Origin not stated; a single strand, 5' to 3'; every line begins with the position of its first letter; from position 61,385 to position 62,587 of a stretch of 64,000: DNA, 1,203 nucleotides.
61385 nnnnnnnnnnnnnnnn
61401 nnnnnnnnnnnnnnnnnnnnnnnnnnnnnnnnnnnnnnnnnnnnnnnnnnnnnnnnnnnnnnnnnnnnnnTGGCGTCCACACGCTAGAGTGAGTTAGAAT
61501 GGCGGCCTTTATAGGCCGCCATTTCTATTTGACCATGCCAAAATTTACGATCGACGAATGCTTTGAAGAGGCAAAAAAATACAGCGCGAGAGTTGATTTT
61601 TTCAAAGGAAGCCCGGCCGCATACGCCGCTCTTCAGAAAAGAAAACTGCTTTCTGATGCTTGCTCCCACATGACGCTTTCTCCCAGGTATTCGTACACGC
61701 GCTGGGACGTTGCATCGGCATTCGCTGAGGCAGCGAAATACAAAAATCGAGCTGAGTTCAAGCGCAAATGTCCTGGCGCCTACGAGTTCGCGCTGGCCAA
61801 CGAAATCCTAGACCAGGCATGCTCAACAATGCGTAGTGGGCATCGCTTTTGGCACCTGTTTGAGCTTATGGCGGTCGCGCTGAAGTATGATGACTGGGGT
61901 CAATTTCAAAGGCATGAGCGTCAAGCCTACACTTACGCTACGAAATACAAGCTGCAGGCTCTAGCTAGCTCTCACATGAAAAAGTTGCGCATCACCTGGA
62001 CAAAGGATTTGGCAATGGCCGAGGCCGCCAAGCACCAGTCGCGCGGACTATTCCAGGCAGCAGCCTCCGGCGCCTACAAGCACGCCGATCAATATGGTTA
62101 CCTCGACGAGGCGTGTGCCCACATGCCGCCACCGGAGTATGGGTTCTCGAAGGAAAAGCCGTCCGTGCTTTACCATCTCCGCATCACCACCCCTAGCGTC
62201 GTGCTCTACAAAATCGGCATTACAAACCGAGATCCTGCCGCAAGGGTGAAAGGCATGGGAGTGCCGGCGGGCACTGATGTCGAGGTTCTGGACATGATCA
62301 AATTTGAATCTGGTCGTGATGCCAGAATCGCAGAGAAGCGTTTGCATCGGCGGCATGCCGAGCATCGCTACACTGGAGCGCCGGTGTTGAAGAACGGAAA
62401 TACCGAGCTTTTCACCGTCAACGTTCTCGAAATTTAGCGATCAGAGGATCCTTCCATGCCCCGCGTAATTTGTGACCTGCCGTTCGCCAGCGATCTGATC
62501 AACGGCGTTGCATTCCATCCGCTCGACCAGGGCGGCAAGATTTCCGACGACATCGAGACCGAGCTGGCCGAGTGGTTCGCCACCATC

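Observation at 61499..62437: Low-GC insertion after the capsid gene encoding a T5orf172/GIY-YIG-like protein with four tandem ~60-aa repeats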

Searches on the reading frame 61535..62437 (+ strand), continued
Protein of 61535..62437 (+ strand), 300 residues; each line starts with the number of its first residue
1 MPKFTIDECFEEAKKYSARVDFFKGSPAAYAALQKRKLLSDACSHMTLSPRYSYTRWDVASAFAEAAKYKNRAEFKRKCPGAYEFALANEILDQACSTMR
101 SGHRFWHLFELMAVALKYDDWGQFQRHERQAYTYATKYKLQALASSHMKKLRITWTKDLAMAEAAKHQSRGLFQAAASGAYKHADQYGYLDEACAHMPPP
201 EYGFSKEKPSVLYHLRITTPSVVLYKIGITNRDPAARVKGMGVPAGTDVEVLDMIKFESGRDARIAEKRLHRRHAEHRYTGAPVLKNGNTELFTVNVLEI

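Call 33: search_solved_structures(query=A5, max_evalue=10, show_alignments=2)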
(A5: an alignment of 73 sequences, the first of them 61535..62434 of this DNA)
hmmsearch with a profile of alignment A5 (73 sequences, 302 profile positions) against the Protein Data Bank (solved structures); distinct sequences matched with E-value up to 10: 1.
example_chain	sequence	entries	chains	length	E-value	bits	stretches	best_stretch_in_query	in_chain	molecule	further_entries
5kku_A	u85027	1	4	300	0.16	14.3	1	98-152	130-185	Polyketide synthase type I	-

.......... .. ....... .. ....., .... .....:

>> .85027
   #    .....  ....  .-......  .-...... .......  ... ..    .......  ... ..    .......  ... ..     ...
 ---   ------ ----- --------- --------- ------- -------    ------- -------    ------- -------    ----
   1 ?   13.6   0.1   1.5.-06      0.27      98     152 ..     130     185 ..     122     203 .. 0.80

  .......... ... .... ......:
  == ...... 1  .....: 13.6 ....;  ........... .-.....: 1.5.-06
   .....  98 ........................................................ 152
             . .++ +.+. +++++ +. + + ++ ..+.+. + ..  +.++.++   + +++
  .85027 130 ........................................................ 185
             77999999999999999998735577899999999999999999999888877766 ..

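Call 34: search_protein_families(library=padloc, proteins=[window:61535-62434:+], max_evalue=1)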
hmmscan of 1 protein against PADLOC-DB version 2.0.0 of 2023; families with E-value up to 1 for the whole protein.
window:61535-62434:+ (300 aa): 2 families
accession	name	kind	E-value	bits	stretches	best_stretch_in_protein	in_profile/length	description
PDLC03977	PD-Lambda-1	-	0.00097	16.1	1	224-300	371-442/496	-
PDLC03976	PD-Lambda-1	-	0.017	12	1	224-300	372-443/491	-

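Call 40: search_protein_families(library=pfam, proteins=[P0107, P0109, P0093, P0104, P0102, P0085], max_evalue=0.01)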
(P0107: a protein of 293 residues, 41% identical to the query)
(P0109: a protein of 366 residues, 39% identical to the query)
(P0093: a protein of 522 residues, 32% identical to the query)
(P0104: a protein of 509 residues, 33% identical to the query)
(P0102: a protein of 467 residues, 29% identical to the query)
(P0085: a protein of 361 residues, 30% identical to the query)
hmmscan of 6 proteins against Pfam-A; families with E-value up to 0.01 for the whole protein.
P0107 (293 aa): 6 families
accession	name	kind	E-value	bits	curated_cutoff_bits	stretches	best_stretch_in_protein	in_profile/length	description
PF05265.19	DUF723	-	4e-08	33.5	20.9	0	94-131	21-60/60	Protein of unknown function (DUF723)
PF14311.12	DUF4379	-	1.1e-07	32.3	24.5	0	171-196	29-55/56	Probable Treble clef zinc finger domain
PF21817.3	CapR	-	1.4e-06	28.8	24.2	0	26-63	21-67/67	CapR homology domain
PF10544.15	T5orf172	-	4.6e-05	24.3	20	1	207-290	3-90/101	T5orf172 domain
PF13455.12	MUG113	-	0.00016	22.6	22.3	1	221-290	1-63/73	Meiotically up-regulated gene 113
PF23545.1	Zn_ribbon_HMPTM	-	0.0041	17.1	27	0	172-180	33-41/45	HMPTM N-terminal zinc ribbon domain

P0109 (366 aa): 6 families
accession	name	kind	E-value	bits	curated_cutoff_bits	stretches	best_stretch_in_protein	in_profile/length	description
PF05265.19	DUF723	-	5.5e-11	42.7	20.9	2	105-132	31-60/60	Protein of unknown function (DUF723)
PF10544.15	T5orf172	-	2.2e-07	31.7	20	1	270-364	1-99/101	T5orf172 domain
PF13455.12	MUG113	-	0.00019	22.4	22.3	1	286-363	1-71/73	Meiotically up-regulated gene 113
PF14311.12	DUF4379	-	0.00034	21.2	24.5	0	169-193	30-55/56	Probable Treble clef zinc finger domain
PF04606.18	Ogr_Delta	-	0.004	17.5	26.3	0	128-146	2-21/47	Ogr/Delta-like zinc finger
PF23545.1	Zn_ribbon_HMPTM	-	0.0059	16.6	27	0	236-245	32-41/45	HMPTM N-terminal zinc ribbon domain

P0093 (522 aa): 1 family
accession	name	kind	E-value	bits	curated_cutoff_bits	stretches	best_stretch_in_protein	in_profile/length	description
PF01541.30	GIY-YIG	-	3.9e-06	27.5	22.6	1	218-287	3-68/78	GIY-YIG catalytic domain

P0104 (509 aa): 1 family
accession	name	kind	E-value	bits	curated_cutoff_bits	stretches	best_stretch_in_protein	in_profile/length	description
PF01541.30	GIY-YIG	-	0.0023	18.6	22.6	1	173-243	4-74/78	GIY-YIG catalytic domain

P0102 (467 aa): 0 families

P0085 (361 aa): 0 families

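Call 41: predict_structure(alignment_id=A5)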
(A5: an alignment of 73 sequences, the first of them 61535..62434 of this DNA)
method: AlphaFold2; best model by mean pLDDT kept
length: 300 residues; sequences in the alignment: 73
mean_pLDDT: 91.5   pTM: 0.49
mean pLDDT of the five models: 91.5, 91.5, 91.0, 90.4, 89.6
residues with pLDDT >= 90: 243; 70-90: 40; 50-70: 16; < 50: 1
segments of 3 or more residues with pLDDT < 50: none
pLDDT, mean of each block of 10 residues (from residue 1): 83 93 94 93 80 75 93 92 93 86 72 97 96 95 95 93 97 96 98 92 85 97 96 91 93 97 97 97 90 92
secondary structure, 60 per line:
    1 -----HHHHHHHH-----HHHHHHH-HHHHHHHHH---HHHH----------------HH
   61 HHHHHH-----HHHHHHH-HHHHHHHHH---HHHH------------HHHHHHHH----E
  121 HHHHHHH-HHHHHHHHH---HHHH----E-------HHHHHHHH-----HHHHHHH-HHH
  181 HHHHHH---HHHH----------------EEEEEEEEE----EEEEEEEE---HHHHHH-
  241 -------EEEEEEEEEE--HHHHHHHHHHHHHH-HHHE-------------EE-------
elements in order: H6-13 H19-25 H27-35 H39-42 H59-66 H72-78 H80-88 H92-95 H108-115 H121-127 H129-137 H141-144 H157-164 H170-176 H178-186 H190-193 E210-218 E223-230 H234-239 E248-257 H260-273

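Call 47: find_related_loci(query=A5, collection=viral_contigs, flank=3000)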
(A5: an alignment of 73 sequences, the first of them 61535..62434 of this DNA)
Query A5 (300 aa) in viral_contigs; peptide patterns used: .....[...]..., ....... (x = any residue, [..] = any of these).
79 stretches matched a pattern; 17 encode a relative of the query (tblastn E <= 1e-3); 17 distinct loci.
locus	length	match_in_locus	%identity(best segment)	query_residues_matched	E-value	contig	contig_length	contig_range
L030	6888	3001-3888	60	4-299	2e-114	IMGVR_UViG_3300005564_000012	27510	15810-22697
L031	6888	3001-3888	43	2-299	2e-72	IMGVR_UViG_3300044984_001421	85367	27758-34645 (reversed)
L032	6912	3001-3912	42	3-300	2e-69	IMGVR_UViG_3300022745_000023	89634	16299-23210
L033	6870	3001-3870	38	3-295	2e-53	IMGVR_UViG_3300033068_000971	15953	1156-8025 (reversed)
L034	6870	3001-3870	38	3-295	2e-51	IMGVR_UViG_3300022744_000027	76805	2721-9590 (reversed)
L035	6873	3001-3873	33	3-299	1e-43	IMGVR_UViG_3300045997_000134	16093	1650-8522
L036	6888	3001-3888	43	2-299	2e-72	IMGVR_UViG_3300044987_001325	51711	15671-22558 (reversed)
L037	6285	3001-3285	43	201-297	6e-19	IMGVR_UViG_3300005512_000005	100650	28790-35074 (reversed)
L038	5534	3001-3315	41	195-300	3e-18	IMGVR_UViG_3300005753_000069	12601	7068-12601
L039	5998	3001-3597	35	1-300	6e-18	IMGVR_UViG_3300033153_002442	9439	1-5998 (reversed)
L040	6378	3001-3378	31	167-300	1e-16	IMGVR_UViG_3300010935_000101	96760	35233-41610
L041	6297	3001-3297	33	201-300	4e-16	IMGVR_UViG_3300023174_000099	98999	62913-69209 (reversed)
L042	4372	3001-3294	37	203-300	5e-16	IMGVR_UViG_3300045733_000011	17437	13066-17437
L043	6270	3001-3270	38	203-299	1e-14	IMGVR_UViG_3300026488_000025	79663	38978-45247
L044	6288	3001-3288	43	203-300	2e-19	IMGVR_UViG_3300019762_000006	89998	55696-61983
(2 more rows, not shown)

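Call 65: find_encoding_contigs(protein=P0001, flank=10000, max_places=3)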
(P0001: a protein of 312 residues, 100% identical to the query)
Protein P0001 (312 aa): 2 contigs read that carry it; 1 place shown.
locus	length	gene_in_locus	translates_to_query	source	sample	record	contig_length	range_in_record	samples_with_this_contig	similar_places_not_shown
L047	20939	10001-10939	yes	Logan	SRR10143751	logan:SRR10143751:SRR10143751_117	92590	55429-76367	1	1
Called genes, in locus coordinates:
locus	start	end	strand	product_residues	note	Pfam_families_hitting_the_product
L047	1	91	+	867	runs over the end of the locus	PF05876:GpA_ATPase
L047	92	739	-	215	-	-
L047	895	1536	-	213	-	-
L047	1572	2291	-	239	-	PF18757:Nmad5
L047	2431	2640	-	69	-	-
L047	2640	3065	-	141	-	-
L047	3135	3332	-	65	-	-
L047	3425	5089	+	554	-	PF04860:Phage_portal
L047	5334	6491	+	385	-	-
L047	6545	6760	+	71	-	-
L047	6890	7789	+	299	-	-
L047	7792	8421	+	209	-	-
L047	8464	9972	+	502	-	-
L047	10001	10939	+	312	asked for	PF10544:T5orf172 (faint), PF13455:MUG113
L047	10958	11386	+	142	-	-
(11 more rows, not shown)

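Call 79: fold_search(model_id=the predicted structure, library=pdb)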
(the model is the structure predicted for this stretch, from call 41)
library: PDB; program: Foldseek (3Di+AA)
matches with E <= 10: 98; with E <= 0.001: 0
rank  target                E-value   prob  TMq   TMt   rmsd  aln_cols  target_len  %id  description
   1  9hny_FU               3.9e-01  0.07  0.10  0.13  15.1       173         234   12  Mitoribosomal small subunit in complex with Mettl15 and Mettl17 (released 2025-03-26)
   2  9b8a                  5.6e-01  0.06  0.10  0.06  23.1       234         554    8  Cryo-EM structure of E. coli cellulose synthase subunit C (released 2025-02-19)
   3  5w4m_B                6.3e-01  0.10  0.13  0.13  24.3       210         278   15  Crystal structure of Streptococcus dysgalactiae SHP pheromone receptor Rgg2(C45S) (released 2017-10-25)
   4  1q5v_C                9.6e-01  0.11  0.14  0.24  12.3       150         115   10  Apo-NikR (released 2003-09-30)
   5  9iqg_B                1.2e+00  0.02  0.09  0.06  27.8       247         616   12  Cryo-EM structure of MsRv1273c/72c from Mycobacterium smegmatis in the ATP|ADP+Vi-bound Occ (Vi) state (released 2025-05-14)
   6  9hy4_A                1.3e+00  0.04  0.09  0.12  17.4       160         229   11  Solubly expressed miniaturized SMART H2-Db (released 2025-12-31)
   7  6sga_FU               1.3e+00  0.02  0.09  0.09  17.6       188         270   10  Body domain of the mt-SSU assemblosome from Trypanosoma brucei (released 2019-09-18)
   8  2x1c_B                1.5e+00  0.02  0.07  0.07  29.2       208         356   13  The crystal structure of precursor acyl coenzyme A:isopenicillin N acyltransferase from Penicillium chrysogenum (released 2010-03-09)
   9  9hny_FQ               1.7e+00  0.02  0.09  0.10  17.5       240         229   10  Mitoribosomal small subunit in complex with Mettl15 and Mettl17 (released 2025-03-26)
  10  9erw_B                1.7e+00  0.01  0.07  0.10  24.0       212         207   15  Mouse CNPase catalytic domain with nanobody 8C (released 2024-12-11)
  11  8dga_A                1.8e+00  0.01  0.09  0.03  25.8       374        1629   11  Structural Basis of MicroRNA Biogenesis by Dicer-1 and Its Partner Protein Loqs-PB - complex IV (released 2022-11-16)
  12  4yv9_C                1.9e+00  0.05  0.12  0.14  24.8       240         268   12  X-ray crystal structure of Streptococcus dysgalactiae SHP pheromone receptor Rgg2 (released 2015-04-08)
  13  7nm9_A                2.4e+00  0.04  0.13  0.16  26.7       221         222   15  14-3-3 sigma with RelA/p65 binding site pS45 and covalently bound TCF521-110 (released 2021-06-09)
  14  3zbz                  2.4e+00  0.01  0.09  0.10  19.7       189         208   13  Catalytic domain of mouse 2',3'-cyclic nucleotide 3'- phosphodiesterase, with mutation V321A, crystallized with 2'-AMPS (released 2013-07-10)
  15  9hny_FR               2.7e+00  0.04  0.13  0.16  13.2       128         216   12  Mitoribosomal small subunit in complex with Mettl15 and Mettl17 (released 2025-03-26)
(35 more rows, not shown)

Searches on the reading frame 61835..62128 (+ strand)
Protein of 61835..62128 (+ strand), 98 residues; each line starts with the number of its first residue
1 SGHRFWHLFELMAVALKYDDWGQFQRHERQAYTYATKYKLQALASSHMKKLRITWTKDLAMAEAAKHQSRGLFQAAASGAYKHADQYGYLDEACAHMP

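Call 87: predict_structure(alignment_id=A9)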
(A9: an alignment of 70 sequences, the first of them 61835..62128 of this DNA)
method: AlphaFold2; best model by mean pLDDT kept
length: 98 residues; sequences in the alignment: 70
mean_pLDDT: 93.9   pTM: 0.62
mean pLDDT of the five models: 93.9, 93.5, 93.4, 93.3, 92.8
residues with pLDDT >= 90: 87; 70-90: 7; 50-70: 2; < 50: 2
segments of 3 or more residues with pLDDT < 50: none
pLDDT, mean of each block of 10 residues (from residue 1): 77 97 96 97 94 92 97 97 98 95
secondary structure, 60 per line:
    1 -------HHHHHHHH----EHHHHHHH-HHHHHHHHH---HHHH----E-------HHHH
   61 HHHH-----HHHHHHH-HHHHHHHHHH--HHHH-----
elements in order: H8-15 H21-27 H29-37 H41-44 H57-64 H70-76 H78-87 H90-93
